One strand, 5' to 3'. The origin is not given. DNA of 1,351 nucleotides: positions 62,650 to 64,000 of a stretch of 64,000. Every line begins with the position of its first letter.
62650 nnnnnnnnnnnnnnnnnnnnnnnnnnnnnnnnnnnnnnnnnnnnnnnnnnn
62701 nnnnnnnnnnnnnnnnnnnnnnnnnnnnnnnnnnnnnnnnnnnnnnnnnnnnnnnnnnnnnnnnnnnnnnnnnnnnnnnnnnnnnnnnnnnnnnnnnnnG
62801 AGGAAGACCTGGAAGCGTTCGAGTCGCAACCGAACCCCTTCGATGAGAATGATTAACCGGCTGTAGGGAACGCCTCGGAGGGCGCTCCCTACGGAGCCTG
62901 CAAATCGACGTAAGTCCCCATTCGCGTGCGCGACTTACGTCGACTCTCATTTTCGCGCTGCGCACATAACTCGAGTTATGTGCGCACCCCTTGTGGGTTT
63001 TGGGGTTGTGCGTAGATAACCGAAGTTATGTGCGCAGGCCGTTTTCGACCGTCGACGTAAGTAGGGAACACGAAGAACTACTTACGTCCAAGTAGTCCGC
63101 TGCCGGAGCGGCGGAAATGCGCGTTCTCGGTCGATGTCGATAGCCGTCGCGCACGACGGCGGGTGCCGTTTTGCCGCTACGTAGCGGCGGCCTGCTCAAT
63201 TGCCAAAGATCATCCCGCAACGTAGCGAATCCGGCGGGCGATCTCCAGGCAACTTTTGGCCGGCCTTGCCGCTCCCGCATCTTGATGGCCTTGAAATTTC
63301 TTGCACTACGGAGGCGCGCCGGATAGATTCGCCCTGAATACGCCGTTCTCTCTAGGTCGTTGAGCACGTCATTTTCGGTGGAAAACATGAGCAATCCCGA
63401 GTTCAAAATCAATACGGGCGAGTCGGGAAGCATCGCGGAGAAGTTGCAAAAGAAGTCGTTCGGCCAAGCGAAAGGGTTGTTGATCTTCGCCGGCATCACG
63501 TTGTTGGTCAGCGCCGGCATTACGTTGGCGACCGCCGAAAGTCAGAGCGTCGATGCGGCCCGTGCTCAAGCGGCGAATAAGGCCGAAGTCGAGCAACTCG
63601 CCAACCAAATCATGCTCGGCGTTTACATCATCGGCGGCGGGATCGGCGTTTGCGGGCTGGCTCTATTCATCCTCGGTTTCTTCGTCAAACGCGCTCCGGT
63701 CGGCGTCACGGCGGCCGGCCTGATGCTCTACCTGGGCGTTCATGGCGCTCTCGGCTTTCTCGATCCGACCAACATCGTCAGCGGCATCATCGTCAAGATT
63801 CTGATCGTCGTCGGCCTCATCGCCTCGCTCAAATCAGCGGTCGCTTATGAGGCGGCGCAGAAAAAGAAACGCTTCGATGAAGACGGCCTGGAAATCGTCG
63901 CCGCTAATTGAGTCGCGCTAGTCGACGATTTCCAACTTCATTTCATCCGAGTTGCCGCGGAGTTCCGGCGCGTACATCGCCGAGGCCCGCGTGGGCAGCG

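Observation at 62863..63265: Second copy of the element: stems and spacing conserved, loops diverged, modules shuffled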

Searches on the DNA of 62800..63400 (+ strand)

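Call 10: search_rna_families(source=window, start=62800, end=63400, threshold=evalue, max_evalue=10)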
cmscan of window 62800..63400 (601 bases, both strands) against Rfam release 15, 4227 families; matches with E-value up to 10: 2.
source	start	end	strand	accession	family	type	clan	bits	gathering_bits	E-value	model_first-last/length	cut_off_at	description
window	63139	63188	+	RF02917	Burkholderiales-2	Cis-reg;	-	15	67.9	9.2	1-74/74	no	Burkholderiales-2 RNA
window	63334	63400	+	RF03176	MIR7729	Gene; miRNA;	-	14.1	92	6.9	1-66/86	3'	MIR7729 microRNA precursor family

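Call 78: search_dna_similar(query=window:62863-63300:+, collection=plasmids, mode=distant, max_evalue=0.001, max_rows=10)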
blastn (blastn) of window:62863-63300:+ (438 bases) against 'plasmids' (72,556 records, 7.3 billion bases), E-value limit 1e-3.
No match.

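Call 79: search_dna_similar(query=window:62863-63300:+, collection=phages, mode=distant, max_evalue=0.001, max_rows=10)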
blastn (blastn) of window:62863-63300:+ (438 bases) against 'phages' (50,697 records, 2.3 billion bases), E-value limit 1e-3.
No match.

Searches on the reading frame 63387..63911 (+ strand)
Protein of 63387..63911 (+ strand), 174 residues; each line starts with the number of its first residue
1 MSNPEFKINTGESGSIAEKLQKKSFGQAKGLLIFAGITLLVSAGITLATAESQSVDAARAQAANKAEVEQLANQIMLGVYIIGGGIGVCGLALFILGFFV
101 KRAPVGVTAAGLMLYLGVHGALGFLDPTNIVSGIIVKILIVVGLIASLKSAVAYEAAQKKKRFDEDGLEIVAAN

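Call 43: search_protein_families(library=pfam, proteins=[window:63387-63911:+], max_evalue=0.01)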
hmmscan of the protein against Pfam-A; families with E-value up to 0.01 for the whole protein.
window:63387-63911:+ (174 aa): 0 families

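Call 64: find_homologous_proteins(query=window:63387-63911:+, max_evalue=1e-10)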
Query window:63387-63911:+ (174 aa): 2 proteins with E <= 1e-10 among 623 candidates.
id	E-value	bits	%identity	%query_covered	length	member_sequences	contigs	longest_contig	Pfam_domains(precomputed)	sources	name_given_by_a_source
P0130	3.5e-98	344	98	100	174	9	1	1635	-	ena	-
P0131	1.2e-86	306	87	100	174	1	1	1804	-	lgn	-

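Call 65: find_encoding_contigs(protein=P0130, flank=10000, max_places=3)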
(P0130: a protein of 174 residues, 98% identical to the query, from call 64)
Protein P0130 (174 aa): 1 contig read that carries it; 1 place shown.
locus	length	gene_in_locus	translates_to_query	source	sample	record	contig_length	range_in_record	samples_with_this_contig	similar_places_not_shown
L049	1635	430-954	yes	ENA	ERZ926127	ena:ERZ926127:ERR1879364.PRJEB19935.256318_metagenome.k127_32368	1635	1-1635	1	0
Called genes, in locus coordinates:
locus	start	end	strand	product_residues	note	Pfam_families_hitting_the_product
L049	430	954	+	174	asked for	-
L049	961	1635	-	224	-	?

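Call 66: find_encoding_contigs(protein=P0131, flank=10000, max_places=3)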
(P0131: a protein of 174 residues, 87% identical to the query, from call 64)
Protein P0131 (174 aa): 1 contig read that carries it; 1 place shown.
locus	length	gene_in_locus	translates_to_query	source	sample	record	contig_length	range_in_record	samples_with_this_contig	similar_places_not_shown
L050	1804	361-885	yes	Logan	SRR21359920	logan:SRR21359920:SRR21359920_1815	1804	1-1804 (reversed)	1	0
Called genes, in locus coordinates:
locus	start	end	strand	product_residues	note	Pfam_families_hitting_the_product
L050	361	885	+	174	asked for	-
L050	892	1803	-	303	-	?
